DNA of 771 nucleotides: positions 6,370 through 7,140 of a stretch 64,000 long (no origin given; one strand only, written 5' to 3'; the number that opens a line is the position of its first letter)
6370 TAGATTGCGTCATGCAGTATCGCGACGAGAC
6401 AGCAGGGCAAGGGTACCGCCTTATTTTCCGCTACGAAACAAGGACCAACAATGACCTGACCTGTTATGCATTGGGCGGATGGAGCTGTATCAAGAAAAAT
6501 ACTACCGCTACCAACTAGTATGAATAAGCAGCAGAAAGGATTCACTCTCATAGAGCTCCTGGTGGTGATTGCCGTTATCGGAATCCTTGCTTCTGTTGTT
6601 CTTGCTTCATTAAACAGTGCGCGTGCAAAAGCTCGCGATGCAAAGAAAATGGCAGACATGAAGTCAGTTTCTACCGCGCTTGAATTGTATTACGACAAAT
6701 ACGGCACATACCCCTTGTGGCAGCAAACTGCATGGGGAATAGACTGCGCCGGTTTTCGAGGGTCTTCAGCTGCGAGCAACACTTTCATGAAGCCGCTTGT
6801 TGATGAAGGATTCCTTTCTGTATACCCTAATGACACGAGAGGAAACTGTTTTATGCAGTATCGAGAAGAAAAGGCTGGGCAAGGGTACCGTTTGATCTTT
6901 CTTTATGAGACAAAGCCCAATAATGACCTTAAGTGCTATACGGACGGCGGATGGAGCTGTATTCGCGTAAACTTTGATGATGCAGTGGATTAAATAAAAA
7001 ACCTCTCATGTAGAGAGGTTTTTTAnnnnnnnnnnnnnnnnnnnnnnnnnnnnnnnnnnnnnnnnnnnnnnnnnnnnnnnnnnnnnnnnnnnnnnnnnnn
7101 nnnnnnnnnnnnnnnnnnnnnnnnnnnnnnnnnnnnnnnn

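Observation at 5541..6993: Tandem triplet of prepilin-type (type IV pilin-like) genes with Cys-containing variable heads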

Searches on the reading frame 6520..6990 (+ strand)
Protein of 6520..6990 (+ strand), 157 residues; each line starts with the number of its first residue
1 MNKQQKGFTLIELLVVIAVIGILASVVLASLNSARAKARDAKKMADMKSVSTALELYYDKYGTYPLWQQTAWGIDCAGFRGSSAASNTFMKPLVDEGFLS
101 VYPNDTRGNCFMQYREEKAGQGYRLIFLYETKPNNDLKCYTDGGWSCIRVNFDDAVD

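Call 5: search_protein_families(library=pfam, proteins=[window:6520-6990:+], max_evalue=0.01)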
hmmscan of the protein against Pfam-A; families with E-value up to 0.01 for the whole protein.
window:6520-6990:+ (157 aa): 1 family
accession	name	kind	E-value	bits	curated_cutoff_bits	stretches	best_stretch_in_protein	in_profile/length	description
PF07963.17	N_methyl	-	1.9e-10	40.3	21.2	1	3-28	2-27/27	Prokaryotic N-terminal methylation motif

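Call 6: search_protein_families(library=ncbifam, proteins=[window:6520-6990:+], max_evalue=0.1)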
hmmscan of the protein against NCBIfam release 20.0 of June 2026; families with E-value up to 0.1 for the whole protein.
window:6520-6990:+ (157 aa): 19 families
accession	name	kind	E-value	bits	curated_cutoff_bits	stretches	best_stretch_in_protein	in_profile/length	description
TIGR01710.1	typeII_sec_gspG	equivalog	5.6e-15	55.5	88.85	1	6-119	1-107/134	type II secretion system major pseudopilin GspG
TIGR01708.2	typeII_sec_gspH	equivalog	3.7e-10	40.1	80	1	5-44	1-40/169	type II secretion system minor pseudopilin GspH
TIGR02532.1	IV_pilin_GFxxxE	domain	1.1e-09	37.7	16.3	1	5-28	1-24/24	prepilin-type N-terminal cleavage/methylation domain-containing protein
NF041775.1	typeIV_PilA_Myxo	equivalog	1.1e-08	35.3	400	1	2-64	7-69/214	type IV pilin protein PilA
NF040999.1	pilin_ComGC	equivalog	9e-08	32.2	75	1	5-58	1-54/84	competence type IV pilus major pilin ComGC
NF041013.1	T4P_ComGE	equivalog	4.4e-07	29.9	49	1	3-45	1-43/83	competence type IV pilus minor pilin ComGE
NF007862.0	PRK10574.1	equivalog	4.6e-07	30.1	138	1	3-56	2-55/145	prepilin peptidase-dependent pilin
NF007800.0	PRK10506.1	equivalog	5.3e-05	23.1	158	1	2-41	5-44/163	prepilin peptidase-dependent protein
TIGR02596.1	TIGR02596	subfamily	0.00016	21.8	70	1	8-36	1-29/196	Verru_Chthon cassette protein D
NF041002.1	pilin_ComGF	equivalog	0.001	19.3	80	1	5-44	1-40/139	competence type IV pilus minor pilin ComGF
TIGR01707.1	gspI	equivalog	0.0013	19.2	44.35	1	7-46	1-37/101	type II secretion system minor pseudopilin GspI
NF040982.1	ComGD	equivalog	0.0021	18.5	70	1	5-40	1-36/139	competence type IV pilus minor pilin ComGD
TIGR01711.1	gspJ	equivalog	0.008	16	64.85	1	6-51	1-47/192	type II secretion system minor pseudopilin GspJ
NF047828.1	T3SSXpsI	equivalog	0.0086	16.1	150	1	5-44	1-40/132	type II secretion system protein XpsI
TIGR02599.1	TIGR02599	subfamily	0.0094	15.2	256.5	1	7-49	1-44/361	Verru_Chthon cassette protein C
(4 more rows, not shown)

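Call 9: search_solved_structures(query=window:6520-6990:+, max_evalue=1, show_alignments=3)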
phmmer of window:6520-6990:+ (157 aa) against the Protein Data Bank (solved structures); distinct sequences matched with E-value up to 1: 37.
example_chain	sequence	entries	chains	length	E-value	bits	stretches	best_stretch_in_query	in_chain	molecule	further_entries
9egp_A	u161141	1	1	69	3e-12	49.5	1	4-65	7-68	Geopilin domain 1 protein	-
7tgg_A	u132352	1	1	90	2.7e-11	46.4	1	4-65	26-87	Geopilin domain 1 protein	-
2m7g_A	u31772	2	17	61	2.3e-09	40.2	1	8-65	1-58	Geopilin domain 1 protein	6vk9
5wda_A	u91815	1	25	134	1.4e-07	34.3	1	8-111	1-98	General secretion pathway protein G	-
5kua_A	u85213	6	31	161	8.9e-07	31.8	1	8-94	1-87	pilin | Neisseria meningitidis PilE variant SB-GATDH | Neisseria meningitidis PilE, SB-DATDH variant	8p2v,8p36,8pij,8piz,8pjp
9laa_A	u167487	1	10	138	1e-06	31.6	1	1-43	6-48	Type IV pilin protein PilA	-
8p3b_A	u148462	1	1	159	3.2e-06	30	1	8-82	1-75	Fimbrial protein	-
2hi2_A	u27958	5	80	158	5.2e-06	29.3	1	8-74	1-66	Fimbrial protein | PilA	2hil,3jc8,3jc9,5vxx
1ay2_A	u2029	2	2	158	5.6e-06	29.2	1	8-73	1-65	TYPE 4 PILIN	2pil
9lab_B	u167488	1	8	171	5.7e-06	29.2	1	3-41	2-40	MSHA major pilin subunit MshA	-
6xxd_A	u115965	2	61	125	9.2e-06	28.5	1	8-65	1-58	PilA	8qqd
8tj2_C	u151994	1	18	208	1.4e-05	27.9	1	8-65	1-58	Type IV major pilin protein PilA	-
8tob_GA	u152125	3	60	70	0.00013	24.7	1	9-56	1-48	Fimbrial protein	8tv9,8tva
1oqw_A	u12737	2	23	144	0.00024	23.9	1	8-55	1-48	Fimbrial protein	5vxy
8tum_e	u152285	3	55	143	0.00034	23.4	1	8-55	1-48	Type IV major pilin protein PilA | Pilin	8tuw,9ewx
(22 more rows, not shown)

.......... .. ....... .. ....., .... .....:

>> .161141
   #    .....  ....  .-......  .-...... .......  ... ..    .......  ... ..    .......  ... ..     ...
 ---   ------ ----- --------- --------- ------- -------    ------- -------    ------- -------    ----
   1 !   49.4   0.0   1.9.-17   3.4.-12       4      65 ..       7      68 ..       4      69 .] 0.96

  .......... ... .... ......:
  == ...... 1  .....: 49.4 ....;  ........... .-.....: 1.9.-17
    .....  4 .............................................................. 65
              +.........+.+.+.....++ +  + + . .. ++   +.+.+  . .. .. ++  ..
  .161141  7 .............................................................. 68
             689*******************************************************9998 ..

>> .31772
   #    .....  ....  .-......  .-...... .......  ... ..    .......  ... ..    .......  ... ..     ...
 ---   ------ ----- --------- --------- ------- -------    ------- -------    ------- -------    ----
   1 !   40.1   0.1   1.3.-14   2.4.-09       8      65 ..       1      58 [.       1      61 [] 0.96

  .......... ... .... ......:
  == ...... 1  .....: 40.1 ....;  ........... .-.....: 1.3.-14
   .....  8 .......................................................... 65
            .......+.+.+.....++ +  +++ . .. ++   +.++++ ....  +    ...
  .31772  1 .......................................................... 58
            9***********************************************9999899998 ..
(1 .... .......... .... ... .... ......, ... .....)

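Call 11: find_homologous_proteins(query=window:6520-6990:+, max_evalue=0.00001)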
Query window:6520-6990:+ (157 aa): 7736 proteins with E <= 0.00001 among 8000 candidates; the best 120 are listed.
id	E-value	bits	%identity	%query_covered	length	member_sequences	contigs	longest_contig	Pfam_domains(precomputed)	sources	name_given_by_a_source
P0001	1.1e-101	355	100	100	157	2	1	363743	PF07963.18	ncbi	ncbi:MAG TPA: type II secretion system protein [Candidatus Paceibacterota bacterium]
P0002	1.2e-86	306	85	100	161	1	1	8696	PF07963.18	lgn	-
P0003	2.4e-82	292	83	99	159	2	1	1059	PF07963.18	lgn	-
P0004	2.3e-80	285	83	99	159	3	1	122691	PF07963.18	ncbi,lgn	ncbi:MAG: type II secretion system protein [Minisyncoccia bacterium]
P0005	7.0e-61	222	64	97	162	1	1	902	-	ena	-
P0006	1.8e-60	221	65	100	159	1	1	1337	PF07963.18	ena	-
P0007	5.6e-59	216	63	100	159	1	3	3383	PF07963.18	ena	-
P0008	1.2e-57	212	68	96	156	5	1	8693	PF07963.18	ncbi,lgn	-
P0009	8.4e-52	193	57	95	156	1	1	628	PF07963.18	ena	-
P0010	2.9e-51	191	58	97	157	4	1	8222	PF07963.18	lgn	-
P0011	1.9e-48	182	58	99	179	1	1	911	PF07963.18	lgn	-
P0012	4.6e-48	181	55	96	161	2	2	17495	PF07963.18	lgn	-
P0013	2.0e-47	178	57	94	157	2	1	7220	PF07963.18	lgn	-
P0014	2.7e-46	175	55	97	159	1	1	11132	PF07963.18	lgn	-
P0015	1.3e-45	173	55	97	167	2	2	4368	PF07963.18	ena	-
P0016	1.2e-41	160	53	96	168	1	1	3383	PF07963.18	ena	-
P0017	3.1e-39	152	55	97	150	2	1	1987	PF07963.18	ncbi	-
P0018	1.3e-35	140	51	93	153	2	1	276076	PF07963.18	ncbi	ncbi:MAG TPA: type II secretion system protein [Candidatus Paceibacterota bacterium]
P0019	1.5e-34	137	51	97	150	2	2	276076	PF07963.18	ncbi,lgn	ncbi:MAG TPA: type II secretion system protein [Candidatus Paceibacterota bacterium]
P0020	1.1e-31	127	48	96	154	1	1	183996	PF07963.18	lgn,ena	-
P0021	1.8e-31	127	49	91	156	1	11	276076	PF07963.18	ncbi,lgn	ncbi:MAG TPA: type II secretion system protein [Candidatus Paceibacterota bacterium]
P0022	1.5e-30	124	55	84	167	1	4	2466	PF07963.18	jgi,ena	-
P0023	2.3e-26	110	45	98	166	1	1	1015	PF07963.18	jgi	-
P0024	2.4e-26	110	51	82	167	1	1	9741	PF07963.18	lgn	-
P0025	5.3e-26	109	60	67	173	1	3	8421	PF07963.18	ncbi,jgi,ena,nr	ncbi:MAG: hypothetical protein COV70_03245 [Parcubacteria group bacterium CG11_big_fil_rev_8_21_14_0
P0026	9.0e-26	108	50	82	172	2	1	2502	PF07963.18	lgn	-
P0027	1.1e-25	108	45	95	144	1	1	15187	PF07963.18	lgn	-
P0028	1.1e-25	108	42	94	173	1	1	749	PF07963.18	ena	-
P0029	1.2e-25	108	50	76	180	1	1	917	PF07963.18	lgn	-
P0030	1.2e-25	108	48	83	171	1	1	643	PF07963.18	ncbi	-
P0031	1.3e-25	108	49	81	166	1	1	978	PF07963.18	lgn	-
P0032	2.4e-25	107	53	74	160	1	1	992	PF07963.18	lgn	-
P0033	3.1e-25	106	46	80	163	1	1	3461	PF07963.18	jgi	jgi:type II secretion system protein G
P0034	3.8e-25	106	49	82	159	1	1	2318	PF07963.18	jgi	jgi:prepilin-type N-terminal cleavage/methylation domain-containing protein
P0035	4.3e-25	106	42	99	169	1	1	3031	PF07963.18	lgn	-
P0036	4.3e-25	106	55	68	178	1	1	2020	PF07963.18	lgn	-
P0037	4.6e-25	106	42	97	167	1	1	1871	PF07963.18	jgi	jgi:prepilin-type N-terminal cleavage/methylation domain-containing protein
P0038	4.9e-25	106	46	78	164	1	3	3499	PF07963.18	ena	-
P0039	5.0e-25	106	46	78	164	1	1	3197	PF07963.18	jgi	-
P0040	5.5e-25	106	58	66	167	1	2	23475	PF07963.18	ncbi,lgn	-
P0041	6.0e-25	105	44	99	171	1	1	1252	PF07963.18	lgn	-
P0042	6.2e-25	105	41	97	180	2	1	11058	PF07963.18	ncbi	-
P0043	6.5e-25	105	46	78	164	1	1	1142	PF07963.18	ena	-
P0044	8.2e-25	105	45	80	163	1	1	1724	PF07963.18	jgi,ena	jgi:type II secretion system protein G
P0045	8.4e-25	105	54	72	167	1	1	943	PF07963.18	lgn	-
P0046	1.0e-24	105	46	99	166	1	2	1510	PF07963.18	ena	-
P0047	1.0e-24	105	53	68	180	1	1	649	PF07963.18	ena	-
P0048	1.0e-24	105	49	76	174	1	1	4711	PF07963.18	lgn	-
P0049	1.1e-24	105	54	71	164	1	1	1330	PF07963.18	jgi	jgi:prepilin-type N-terminal cleavage/methylation domain-containing protein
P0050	1.2e-24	104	56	68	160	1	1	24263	PF07963.18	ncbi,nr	ncbi:MAG: type II secretion system protein [Candidatus Terrybacteria bacterium]|nr:type II secretion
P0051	1.4e-24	104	52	70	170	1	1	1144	PF07963.18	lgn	-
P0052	1.6e-24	104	55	66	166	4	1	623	PF07963.18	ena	-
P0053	1.8e-24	104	53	70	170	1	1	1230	PF07963.18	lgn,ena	-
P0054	1.8e-24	104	55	64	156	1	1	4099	PF07963.18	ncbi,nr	ncbi:MAG TPA: type II secretion system protein [Candidatus Paceibacterota bacterium]|nr:type II secr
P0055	1.8e-24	104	56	68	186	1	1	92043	PF07963.18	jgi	jgi:prepilin-type N-terminal cleavage/methylation domain-containing protein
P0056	2.0e-24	104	47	85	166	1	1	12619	PF07963.18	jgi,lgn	jgi:prepilin-type N-terminal cleavage/methylation domain-containing protein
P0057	2.1e-24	104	53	71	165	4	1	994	PF07963.18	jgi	-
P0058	2.3e-24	104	50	80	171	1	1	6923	PF07963.18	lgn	-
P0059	2.5e-24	103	51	86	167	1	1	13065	PF07963.18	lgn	-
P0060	2.5e-24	103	44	98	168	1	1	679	PF07963.18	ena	-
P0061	2.6e-24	103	43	99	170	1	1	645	PF07963.18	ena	-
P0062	3.0e-24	103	43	100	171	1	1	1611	PF07963.18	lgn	-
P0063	3.0e-24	103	47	90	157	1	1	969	PF07963.18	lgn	-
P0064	3.1e-24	103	56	66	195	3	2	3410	PF07963.18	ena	-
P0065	3.4e-24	103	46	80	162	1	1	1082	PF07963.18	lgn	-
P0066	4.1e-24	103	45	79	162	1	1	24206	PF07963.18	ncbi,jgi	-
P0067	4.3e-24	103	54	73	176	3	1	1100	PF07963.18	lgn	-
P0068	4.4e-24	103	53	71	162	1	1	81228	PF07963.18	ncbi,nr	ncbi:prepilin-type N-terminal cleavage/methylation domain-containing protein [Candidatus Kaiserbacte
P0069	5.1e-24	102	45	80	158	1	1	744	PF07963.18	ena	-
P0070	5.2e-24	102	47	90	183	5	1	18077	PF07963.18,PF08334.17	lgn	-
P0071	5.9e-24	102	40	96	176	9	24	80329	PF07963.18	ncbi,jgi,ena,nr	ncbi:hypothetical protein A2585_01010 [Candidatus Nomurabacteria bacterium RIFOXYD1_FULL_39_12]|nr:M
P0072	6.1e-24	102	50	85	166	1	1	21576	PF07963.18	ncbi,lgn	ncbi:MAG: type II secretion system protein [Minisyncoccia bacterium]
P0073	6.2e-24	102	49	78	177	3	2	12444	PF07963.18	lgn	-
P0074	6.4e-24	102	55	67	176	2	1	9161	PF07963.18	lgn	-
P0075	6.6e-24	102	56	62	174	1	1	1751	PF07963.18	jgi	jgi:prepilin-type N-terminal cleavage/methylation domain-containing protein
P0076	6.8e-24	102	54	67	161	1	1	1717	PF07963.18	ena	-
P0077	7.5e-24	102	55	62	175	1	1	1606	PF07963.18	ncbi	-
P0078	8.1e-24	102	46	82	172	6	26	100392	PF07963.18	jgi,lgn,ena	-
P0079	8.9e-24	102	42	99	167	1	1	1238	PF07963.18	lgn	-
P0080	1.0e-23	102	48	77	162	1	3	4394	PF07963.18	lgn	-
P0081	1.0e-23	102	48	79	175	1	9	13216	PF07963.18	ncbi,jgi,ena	-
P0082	1.2e-23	101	40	99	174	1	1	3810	PF07963.18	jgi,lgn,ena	-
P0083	1.2e-23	101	45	90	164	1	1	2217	PF07963.18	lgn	-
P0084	1.3e-23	101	83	40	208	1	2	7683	PF07963.18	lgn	-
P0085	1.4e-23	101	53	71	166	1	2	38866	PF07963.18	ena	-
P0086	1.4e-23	101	51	71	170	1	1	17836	PF07963.18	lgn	-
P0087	1.5e-23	101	42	100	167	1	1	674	PF07963.18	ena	-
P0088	1.7e-23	101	58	68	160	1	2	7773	PF07963.18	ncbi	-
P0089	1.7e-23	101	50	75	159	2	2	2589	PF07963.18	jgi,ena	-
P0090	1.7e-23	101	52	83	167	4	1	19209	PF07963.18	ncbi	-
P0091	1.7e-23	101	47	83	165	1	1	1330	PF07963.18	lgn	-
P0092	1.7e-23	101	55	69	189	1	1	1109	PF07963.18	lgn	-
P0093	1.8e-23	101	46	93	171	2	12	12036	PF07963.18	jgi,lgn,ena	-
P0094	1.9e-23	101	55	69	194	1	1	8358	PF07963.18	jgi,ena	-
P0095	1.9e-23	101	49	78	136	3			PF07963.18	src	-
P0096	1.9e-23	101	44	97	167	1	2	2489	PF07963.18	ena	-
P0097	2.0e-23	101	48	86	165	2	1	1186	PF07963.18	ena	-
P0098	2.1e-23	100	48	80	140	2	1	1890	PF07963.18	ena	-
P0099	2.1e-23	100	50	73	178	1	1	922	PF07963.18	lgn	-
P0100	2.1e-23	100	54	69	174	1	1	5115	PF07963.18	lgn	-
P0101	2.3e-23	100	41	94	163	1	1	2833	PF07963.18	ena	-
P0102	2.3e-23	100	47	84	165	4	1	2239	PF07963.18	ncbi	-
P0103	2.4e-23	100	74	39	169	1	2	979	PF07963.18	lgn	-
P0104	2.6e-23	100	43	97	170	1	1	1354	PF07963.18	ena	-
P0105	2.7e-23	100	54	68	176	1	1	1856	PF07963.18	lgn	-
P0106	2.8e-23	100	49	77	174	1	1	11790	PF07963.18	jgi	-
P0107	3.4e-23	100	49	80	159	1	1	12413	PF07963.18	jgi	jgi:type II secretion system protein G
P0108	3.5e-23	100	42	96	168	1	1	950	PF07963.18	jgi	jgi:type II secretion system protein G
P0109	3.5e-23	100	48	73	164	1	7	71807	PF07963.18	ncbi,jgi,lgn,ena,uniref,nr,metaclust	ncbi:MAG: hypothetical protein A2751_05445 [Candidatus Doudnabacteria bacterium RIFCSPHIGHO2_01_FULL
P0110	3.8e-23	100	44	80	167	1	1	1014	PF07963.18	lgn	-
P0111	3.8e-23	100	54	66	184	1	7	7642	PF07963.18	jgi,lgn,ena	-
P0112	3.9e-23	100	55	61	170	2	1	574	PF07963.18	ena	-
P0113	4.1e-23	100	52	69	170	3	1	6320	PF07963.18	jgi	-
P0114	4.2e-23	100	50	76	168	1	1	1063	PF07963.18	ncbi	-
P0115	5.0e-23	99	60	62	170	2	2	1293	PF07963.18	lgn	-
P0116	5.2e-23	99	54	67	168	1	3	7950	PF07963.18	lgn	-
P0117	5.8e-23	99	56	61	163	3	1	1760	PF07963.18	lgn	-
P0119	6.2e-23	99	47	79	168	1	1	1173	PF07963.18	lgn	-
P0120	6.2e-23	99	56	71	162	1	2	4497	PF07963.18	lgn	-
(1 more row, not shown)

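Call 19: find_encoding_contigs(protein=P0001, flank=10000, max_places=4)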
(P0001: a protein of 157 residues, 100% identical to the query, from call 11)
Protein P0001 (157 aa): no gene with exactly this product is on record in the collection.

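Call 20: find_encoding_contigs(protein=P0004, flank=8000, max_places=2)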
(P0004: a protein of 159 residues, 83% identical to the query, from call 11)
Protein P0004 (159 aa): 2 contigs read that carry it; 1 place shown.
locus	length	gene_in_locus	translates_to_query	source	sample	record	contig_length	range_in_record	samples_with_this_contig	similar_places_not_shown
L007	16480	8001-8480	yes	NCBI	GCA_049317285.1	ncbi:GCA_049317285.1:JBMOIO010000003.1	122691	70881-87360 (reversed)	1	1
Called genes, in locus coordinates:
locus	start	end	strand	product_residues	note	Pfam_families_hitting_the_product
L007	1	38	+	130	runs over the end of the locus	-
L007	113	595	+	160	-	PF01936:NYN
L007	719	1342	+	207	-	PF01386:Ribosomal_L25p, PF14693:Ribosomal_TL5_C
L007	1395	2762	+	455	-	PF13406:SLT_2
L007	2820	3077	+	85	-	PF01197:Ribosomal_L31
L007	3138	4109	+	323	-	PF03462:PCRF, PF00472:RF-1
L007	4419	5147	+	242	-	PF00590:TP_methylase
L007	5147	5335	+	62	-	-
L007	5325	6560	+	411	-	PF22694:CtpB_N-like (faint), PF00595:PDZ (weak), PF13180:PDZ_2 (weak), PF17820:PDZ_6, PF03572:Peptidase_S41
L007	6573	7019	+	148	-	PF01281:Ribosomal_L9_N, PF03948:Ribosomal_L9_C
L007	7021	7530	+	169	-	PF07963:N_methyl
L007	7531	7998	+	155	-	PF07963:N_methyl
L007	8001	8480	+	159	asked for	PF07963:N_methyl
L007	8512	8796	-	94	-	PF01016:Ribosomal_L27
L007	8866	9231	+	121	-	-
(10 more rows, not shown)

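Call 21: find_encoding_contigs(protein=P0008, flank=8000, max_places=2)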
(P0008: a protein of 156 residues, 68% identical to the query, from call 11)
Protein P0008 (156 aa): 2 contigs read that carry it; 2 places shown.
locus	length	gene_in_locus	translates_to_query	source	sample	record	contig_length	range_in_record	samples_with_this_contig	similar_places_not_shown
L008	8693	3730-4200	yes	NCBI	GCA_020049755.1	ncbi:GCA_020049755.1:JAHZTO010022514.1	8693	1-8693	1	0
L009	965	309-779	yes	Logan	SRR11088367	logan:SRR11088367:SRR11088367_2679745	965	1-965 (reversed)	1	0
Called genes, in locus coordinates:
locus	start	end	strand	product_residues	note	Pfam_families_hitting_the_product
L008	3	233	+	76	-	?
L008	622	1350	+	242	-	PF00590:TP_methylase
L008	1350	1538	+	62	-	-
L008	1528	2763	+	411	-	PF22694:CtpB_N-like (weak), PF00595:PDZ (weak), PF13180:PDZ_2 (weak), PF17820:PDZ_6, PF03572:Peptidase_S41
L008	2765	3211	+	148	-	PF01281:Ribosomal_L9_N, PF03948:Ribosomal_L9_C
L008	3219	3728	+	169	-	PF07963:N_methyl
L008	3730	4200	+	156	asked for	PF07963:N_methyl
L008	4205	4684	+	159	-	PF07963:N_methyl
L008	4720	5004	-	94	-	PF01016:Ribosomal_L27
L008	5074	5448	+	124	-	-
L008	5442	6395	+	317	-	PF00188:CAP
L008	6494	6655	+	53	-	-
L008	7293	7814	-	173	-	-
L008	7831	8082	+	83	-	-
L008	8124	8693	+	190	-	?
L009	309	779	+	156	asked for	PF07963:N_methyl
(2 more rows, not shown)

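Call 22: find_encoding_contigs(protein=P0018, flank=10000, max_places=2)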
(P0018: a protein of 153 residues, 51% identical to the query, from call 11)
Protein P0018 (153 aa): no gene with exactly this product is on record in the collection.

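Call 23: predict_structure(alignment_id=A1)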
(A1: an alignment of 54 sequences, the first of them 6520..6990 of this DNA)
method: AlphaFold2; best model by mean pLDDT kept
length: 157 residues; sequences in the alignment: 54
mean_pLDDT: 87.0   pTM: 0.73
mean pLDDT of the five models: 87.0, 85.5, 84.5, 84.4, 82.9
residues with pLDDT >= 90: 83; 70-90: 59; 50-70: 14; < 50: 1
segments of 3 or more residues with pLDDT < 50: none
pLDDT, mean of each block of 10 residues (from residue 1): 72 94 90 89 94 97 87 87 89 95 89 91 91 73 82 65
secondary structure, 60 per line:
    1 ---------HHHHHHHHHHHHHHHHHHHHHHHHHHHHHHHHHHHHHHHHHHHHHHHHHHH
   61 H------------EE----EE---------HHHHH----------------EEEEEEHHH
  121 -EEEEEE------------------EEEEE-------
elements in order: H10-61 H91-95 E112-117 E122-127 E146-150

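Call 31: fold_search(model_id=the predicted structure, library=pdb)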
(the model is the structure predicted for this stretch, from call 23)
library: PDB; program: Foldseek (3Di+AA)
matches with E <= 10: 84; with E <= 0.001: 0
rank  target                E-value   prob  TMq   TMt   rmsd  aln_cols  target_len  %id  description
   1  9iuf_A                3.6e-03  1.00  0.55  0.42   4.4       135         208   17  Cryo-EM structure of the type IVb pilus from enterotoxigenic Escherichia coli (released 2025-05-28)
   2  6xxd_A                1.1e-02  1.00  0.45  0.54   3.6       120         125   26  CryoEM structure of the type IV pilin PilA4 from Thermus thermophilus (released 2020-03-11)
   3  3gn9_A                4.6e-02  0.91  0.39  0.53   8.1       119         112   18  Crystal structure of the major pseudopilin from the type 2 secretion system of Vibrio vulnificus (released 2009-07-28)
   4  6t8s_BBB              8.8e-02  0.96  0.38  0.43   3.0        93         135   16  Structure of the major Type IV pilin PilA1 from Clostridium difficile (released 2020-03-25)
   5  5vxx_A                9.4e-02  0.44  0.32  0.32  10.1       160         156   22  Cryo-EM reconstruction of Neisseria gonorrhoeae Type IV pilus (released 2017-07-12)
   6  3hrv_A                1.4e-01  0.85  0.34  0.31   4.5        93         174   19  Crystal structure of TcpA, a Type IV pilin from Vibrio cholerae El Tor biotype (released 2010-06-16)
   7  3s0t_A                1.4e-01  0.84  0.38  0.34   5.9        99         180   14  Crystal structure of the CofA Type IV pilin subunit from enterotoxigenic E. coli (released 2012-04-11)
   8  3s0t_B                1.4e-01  0.72  0.35  0.31   4.3       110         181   13  Crystal structure of the CofA Type IV pilin subunit from enterotoxigenic E. coli (released 2012-04-11)
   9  6t8s_AAA              1.5e-01  0.85  0.36  0.41   3.4        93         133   18  Structure of the major Type IV pilin PilA1 from Clostridium difficile (released 2020-03-25)
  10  4lw9_A                1.6e-01  0.75  0.40  0.51   7.6       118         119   19  Crystal structure of Vibrio cholera major pseudopilin EpsG (released 2014-07-16)
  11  3hrv_B                1.7e-01  0.87  0.36  0.34   4.5        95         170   19  Crystal structure of TcpA, a Type IV pilin from Vibrio cholerae El Tor biotype (released 2010-06-16)
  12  8uhf_D                1.8e-01  0.75  0.48  0.40   6.3       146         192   18  Cryo-EM of Vibrio cholerae toxin co-regulated pilus - asymmetric reconstruction (released 2023-12-06)
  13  1oqw_A                2.2e-01  0.44  0.39  0.41  10.6       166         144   17  Full-Length PAK Pilin from Pseudomonas aeruginosa (released 2003-06-03)
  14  6t8s_CCC              2.5e-01  0.77  0.36  0.42   3.4        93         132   18  Structure of the major Type IV pilin PilA1 from Clostridium difficile (released 2020-03-25)
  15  1oqv_A                2.7e-01  0.60  0.33  0.30   4.7       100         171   20  Structure of TcpA, the Type IV pilin subunit from the toxin co-regulated pilus of Vibrio cholerae classical biotype (released 2003-06-03)
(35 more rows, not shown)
